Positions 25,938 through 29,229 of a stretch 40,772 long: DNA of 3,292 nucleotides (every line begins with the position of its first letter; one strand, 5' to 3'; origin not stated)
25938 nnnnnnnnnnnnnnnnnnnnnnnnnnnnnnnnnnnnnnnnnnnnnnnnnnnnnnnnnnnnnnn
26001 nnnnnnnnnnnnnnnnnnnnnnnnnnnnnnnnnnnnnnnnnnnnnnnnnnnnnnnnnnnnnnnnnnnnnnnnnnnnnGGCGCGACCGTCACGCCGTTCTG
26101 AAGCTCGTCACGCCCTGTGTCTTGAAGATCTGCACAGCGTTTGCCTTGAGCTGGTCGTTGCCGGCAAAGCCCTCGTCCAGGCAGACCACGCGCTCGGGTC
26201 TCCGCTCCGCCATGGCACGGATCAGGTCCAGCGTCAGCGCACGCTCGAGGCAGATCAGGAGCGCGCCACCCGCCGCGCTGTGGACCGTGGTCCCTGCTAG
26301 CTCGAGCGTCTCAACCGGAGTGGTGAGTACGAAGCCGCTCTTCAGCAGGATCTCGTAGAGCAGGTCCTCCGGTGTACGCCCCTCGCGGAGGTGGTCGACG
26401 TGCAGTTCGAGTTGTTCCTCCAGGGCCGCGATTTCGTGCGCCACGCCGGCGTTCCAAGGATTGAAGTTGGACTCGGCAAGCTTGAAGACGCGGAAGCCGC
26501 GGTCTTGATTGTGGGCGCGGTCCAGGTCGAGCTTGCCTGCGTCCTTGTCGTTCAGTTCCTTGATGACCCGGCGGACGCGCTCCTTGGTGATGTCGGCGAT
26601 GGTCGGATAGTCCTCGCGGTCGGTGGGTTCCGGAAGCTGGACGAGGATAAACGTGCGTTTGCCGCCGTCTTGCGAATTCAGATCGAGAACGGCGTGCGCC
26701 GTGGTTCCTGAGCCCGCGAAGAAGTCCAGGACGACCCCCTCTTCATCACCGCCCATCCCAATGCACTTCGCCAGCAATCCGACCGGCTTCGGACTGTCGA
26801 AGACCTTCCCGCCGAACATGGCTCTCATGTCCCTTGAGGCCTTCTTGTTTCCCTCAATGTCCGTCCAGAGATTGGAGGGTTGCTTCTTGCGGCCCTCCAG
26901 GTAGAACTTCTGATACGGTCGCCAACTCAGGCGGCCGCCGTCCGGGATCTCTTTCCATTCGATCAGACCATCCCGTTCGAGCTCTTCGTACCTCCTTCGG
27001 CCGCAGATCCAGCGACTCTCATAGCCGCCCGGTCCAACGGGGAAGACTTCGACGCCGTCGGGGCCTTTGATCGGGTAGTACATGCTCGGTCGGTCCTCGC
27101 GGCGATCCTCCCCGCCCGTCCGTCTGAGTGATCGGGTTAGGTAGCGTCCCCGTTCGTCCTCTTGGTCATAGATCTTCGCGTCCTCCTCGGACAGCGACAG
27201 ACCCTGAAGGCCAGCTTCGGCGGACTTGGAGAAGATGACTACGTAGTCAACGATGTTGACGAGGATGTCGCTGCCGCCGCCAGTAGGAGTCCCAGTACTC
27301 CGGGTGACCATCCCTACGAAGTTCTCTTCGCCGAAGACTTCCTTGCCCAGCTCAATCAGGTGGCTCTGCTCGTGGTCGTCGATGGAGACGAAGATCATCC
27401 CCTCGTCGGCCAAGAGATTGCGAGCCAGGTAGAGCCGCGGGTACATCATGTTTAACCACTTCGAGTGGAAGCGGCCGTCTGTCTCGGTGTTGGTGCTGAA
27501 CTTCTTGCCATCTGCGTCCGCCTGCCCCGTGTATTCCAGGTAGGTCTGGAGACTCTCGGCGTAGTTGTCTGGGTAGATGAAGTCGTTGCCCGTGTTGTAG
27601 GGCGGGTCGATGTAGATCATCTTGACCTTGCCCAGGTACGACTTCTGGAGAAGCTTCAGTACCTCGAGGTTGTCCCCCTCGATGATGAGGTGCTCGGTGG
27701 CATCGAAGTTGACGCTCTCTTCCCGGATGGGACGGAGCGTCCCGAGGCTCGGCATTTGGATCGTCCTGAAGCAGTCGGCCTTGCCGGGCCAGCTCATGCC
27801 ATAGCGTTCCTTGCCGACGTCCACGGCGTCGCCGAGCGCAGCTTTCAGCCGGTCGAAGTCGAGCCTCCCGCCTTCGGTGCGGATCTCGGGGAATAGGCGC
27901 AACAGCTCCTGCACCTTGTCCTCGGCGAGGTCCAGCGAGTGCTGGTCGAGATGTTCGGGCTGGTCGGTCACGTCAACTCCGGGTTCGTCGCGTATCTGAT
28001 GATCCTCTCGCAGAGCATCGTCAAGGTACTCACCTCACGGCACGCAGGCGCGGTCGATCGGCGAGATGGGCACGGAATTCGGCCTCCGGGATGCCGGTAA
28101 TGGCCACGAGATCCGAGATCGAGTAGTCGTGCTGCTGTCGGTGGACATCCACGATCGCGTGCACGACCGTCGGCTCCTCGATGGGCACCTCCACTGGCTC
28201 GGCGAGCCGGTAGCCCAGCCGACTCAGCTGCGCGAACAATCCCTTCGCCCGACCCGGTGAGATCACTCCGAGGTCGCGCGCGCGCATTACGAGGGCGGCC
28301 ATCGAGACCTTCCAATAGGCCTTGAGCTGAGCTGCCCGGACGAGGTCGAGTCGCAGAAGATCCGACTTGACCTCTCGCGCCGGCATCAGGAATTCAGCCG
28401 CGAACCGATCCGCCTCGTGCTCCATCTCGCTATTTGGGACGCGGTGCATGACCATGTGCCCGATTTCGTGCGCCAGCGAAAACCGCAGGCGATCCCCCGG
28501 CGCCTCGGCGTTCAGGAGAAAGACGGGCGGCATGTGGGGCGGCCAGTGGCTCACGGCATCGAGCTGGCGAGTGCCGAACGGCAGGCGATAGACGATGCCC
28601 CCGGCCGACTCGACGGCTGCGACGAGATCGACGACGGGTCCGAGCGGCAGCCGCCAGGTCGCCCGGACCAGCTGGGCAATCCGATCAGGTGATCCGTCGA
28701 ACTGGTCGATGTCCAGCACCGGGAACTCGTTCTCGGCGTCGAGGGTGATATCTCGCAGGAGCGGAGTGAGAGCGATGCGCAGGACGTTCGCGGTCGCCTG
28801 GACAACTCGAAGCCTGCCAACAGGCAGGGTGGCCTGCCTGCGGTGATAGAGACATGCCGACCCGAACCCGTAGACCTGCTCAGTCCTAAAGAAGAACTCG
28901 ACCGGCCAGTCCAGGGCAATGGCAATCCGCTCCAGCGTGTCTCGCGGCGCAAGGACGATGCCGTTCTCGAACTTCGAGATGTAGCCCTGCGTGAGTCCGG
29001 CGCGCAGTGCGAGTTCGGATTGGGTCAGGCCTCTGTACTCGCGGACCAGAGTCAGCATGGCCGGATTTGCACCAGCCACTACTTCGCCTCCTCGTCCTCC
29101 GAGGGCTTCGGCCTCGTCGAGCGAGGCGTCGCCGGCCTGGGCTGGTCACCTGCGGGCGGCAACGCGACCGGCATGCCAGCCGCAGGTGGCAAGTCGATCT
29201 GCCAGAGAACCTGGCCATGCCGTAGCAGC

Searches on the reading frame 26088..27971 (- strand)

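Call 9: search_protein_families(library=padloc, proteins=[window:26088-27971:-], max_evalue=0.01)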
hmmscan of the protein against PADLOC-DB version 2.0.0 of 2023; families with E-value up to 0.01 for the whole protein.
window:26088-27971:- (627 aa): 35 families (the best 25 are shown)
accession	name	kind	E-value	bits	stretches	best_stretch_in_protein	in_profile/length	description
PDLC03634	MTase_III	-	6e-193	641.1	1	6-625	3-619/621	Type III methyltransferase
PDLC03641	MTase_III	-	2.2e-96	321.9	1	34-502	42-517/657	Type III methyltransferase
PDLC03637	MTase_III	-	3.5e-80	268.1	1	17-500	48-506/513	Type III methyltransferase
PDLC03644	MTase_III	-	8.3e-78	260.5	1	80-505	25-428/542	Type III methyltransferase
PDLC03642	MTase_III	-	6e-60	201.4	2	163-447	130-398/528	Type III methyltransferase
PDLC03640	MTase_III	-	1.1e-58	197.1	2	91-218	41-167/654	Type III methyltransferase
PDLC03636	MTase_III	-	8.9e-48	161.4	2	164-503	88-439/575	Type III methyltransferase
PDLC03639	MTase_III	-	2.4e-42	143.1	2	92-314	86-281/639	Type III methyltransferase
PDLC03635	MTase_III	-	1.1e-40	138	3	169-282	265-385/708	Type III methyltransferase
PDLC03354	MTase_II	-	5.2e-32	109.4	1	56-432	24-362/425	Type II methyltransferase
PDLC03646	MTase_III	-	1.5e-31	107.1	3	352-482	726-852/1057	Type III methyltransferase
PDLC03638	MTase_III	-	5e-30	102.5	2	169-430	428-655/816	Type III methyltransferase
PDLC03645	MTase_III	-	2.6e-26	89.9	2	90-308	136-332/709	Type III methyltransferase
PDLC03643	MTase_III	-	3.6e-25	87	1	176-456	1-276/465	Type III methyltransferase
PDLC03278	MTase_II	-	1.1e-21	75.7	2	351-450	247-344/390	Type II methyltransferase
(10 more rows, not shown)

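Call 10: search_protein_families(library=pfam, proteins=[window:26088-27971:-], max_evalue=0.1)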
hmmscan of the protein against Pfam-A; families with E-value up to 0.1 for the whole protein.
window:26088-27971:- (627 aa): 2 families
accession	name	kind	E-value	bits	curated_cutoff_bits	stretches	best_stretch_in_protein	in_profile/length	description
PF01555.25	N6_N4_Mtase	-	2.3e-31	109.9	26.7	1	116-434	1-205/221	DNA methylase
PF03602.21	Cons_hypoth95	-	0.012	15.7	24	0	97-129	96-127/182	Conserved hypothetical protein 95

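Call 11: search_protein_families(library=ncbifam, proteins=[window:26088-27971:-], max_evalue=0.1)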
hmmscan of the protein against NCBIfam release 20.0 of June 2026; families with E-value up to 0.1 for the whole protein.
window:26088-27971:- (627 aa): 3 families
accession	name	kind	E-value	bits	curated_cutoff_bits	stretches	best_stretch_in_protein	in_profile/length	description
NF008572.0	PRK11524.1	equivalog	2.3e-09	36.8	292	1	86-132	7-50/294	adenine-specific DNA-methyltransferase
NF050803.1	DnaMtaseCcrMCaul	equivalog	2.5e-06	26.7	830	1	382-431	177-226/350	adenine-specific DNA-methyltransferase CcrM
TIGR00095.1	TIGR00095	equivalog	0.037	13.7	117.5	0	97-129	108-138/194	16S rRNA (guanine(966)-N(2))-methyltransferase RsmD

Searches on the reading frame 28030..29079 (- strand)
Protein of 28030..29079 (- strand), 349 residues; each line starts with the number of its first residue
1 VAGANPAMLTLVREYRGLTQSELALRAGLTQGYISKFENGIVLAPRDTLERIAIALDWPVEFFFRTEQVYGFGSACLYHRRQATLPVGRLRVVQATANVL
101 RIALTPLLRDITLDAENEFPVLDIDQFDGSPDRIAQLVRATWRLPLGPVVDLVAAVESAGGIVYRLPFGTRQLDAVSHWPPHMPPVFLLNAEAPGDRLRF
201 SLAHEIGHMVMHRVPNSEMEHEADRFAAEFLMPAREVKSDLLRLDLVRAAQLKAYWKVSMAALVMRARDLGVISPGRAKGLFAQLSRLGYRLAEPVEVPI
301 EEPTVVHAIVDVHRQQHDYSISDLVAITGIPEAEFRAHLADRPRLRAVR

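Call 29: search_protein_families(library=pfam, proteins=[window:28030-29079:-], max_evalue=0.01)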
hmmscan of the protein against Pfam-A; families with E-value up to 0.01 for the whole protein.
window:28030-29079:- (349 aa): 5 families
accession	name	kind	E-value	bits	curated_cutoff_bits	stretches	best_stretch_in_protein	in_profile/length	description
PF06114.19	Peptidase_M78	-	1.4e-17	64.1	22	1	163-267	8-122/123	IrrE N-terminal-like domain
PF01381.28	HTH_3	-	4.3e-10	39.9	23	1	13-57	5-49/55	Helix-turn-helix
PF13560.12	HTH_31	-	7.1e-09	36.3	27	1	9-57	6-55/64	Helix-turn-helix domain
PF12844.13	HTH_19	-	8.6e-07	29.2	30.2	1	8-56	3-51/64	Helix-turn-helix domain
PF13443.12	HTH_26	-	6.6e-06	26.7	22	0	16-57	9-51/63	Cro/C1-type HTH DNA-binding domain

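Call 52: search_protein_families(library=padloc, proteins=[window:28030-29079:-], max_evalue=0.01)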
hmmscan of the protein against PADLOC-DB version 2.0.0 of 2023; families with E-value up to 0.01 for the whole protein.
window:28030-29079:- (349 aa): 21 families
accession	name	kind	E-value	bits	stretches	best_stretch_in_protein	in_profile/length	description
PDLC03949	RmrA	-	2.6e-60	202.2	1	5-336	3-330/363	-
PDLC03947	RmrA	-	3.9e-52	175.4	1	6-325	13-347/383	-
PDLC03951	RmrA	-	6.2e-51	171.6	1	3-334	7-351/400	-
PDLC03954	RmrA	-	1.6e-50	170.2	1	5-338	11-360/380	-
PDLC03955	RmrA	-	2.6e-50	169.7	1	5-337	21-355/371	-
PDLC03952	RmrA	-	2.2e-49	166.4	1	6-330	24-366/395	-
PDLC03948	RmrA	-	2.5e-48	162.9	1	8-324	12-345/397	-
PDLC03953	RmrA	-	6e-47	158.6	1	8-337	9-348/373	-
PDLC03946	RmrA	-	6.4e-46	154.7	1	7-314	5-311/357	-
PDLC03944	RmrA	-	9.3e-46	154.6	1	5-312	7-327/384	-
PDLC03956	RmrA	-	1.1e-37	128.1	1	5-324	9-342/399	-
PDLC03943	RmrA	-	1.7e-35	120.8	1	8-327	6-331/370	-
PDLC03950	RmrA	-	4.4e-34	116.1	1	10-334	8-342/369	-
PDLC03945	RmrA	-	5e-32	109.5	1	9-330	7-355/394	-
PDLC04141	capP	-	1.8e-15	55.1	1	189-270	58-153/242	capP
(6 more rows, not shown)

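Call 91: search_protein_families(library=ncbifam, proteins=[window:28030-29079:-], max_evalue=0.1)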
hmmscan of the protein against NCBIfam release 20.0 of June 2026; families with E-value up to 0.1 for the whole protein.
window:28030-29079:- (349 aa): 10 families
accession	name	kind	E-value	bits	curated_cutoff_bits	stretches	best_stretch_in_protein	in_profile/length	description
NF052239.1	antitox_spr1629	equivalog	3e-30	105.6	335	1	9-330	7-355/377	spr1629 family repressor/antitoxin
NF007271.0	PRK09726.1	equivalog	3.1e-06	27.1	79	1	8-41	16-49/88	type II toxin-antitoxin system antitoxin HipB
NF041951.1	phage_RstR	subfamily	6.2e-05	23.2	80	1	8-60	6-58/108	RstR family transcriptional repressor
TIGR03070.1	couple_hipB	subfamily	0.00012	22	71.65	1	12-40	10-38/58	type II toxin-antitoxin system Y4mF family antitoxin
NF010465.0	PRK13890.1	equivalog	0.00045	20.3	96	1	9-63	11-64/121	conjugal transfer protein TrbA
NF006015.0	PRK08154.1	subfamily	0.0019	17.4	204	1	11-64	37-90/314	anaerobic benzoate catabolism transcriptional regulator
NF046032.1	TransRegSlrRBacil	equivalog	0.0023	18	250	1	10-69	7-67/149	HTH-type transcriptional regulator SlrR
NF047948.1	male_kill_WMK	equivalog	0.0068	15.9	300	1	15-56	173-214/300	WO male-killing family protein Wmk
NF007408.0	PRK09943.1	equivalog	0.015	14.8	211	1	9-65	12-68/185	HTH-type transcriptional regulator PuuR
TIGR03830.1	CxxCG_CxxCG_HTH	subfamily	0.032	14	61.8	1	9-46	70-107/127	type II TA system antitoxin MqsA family protein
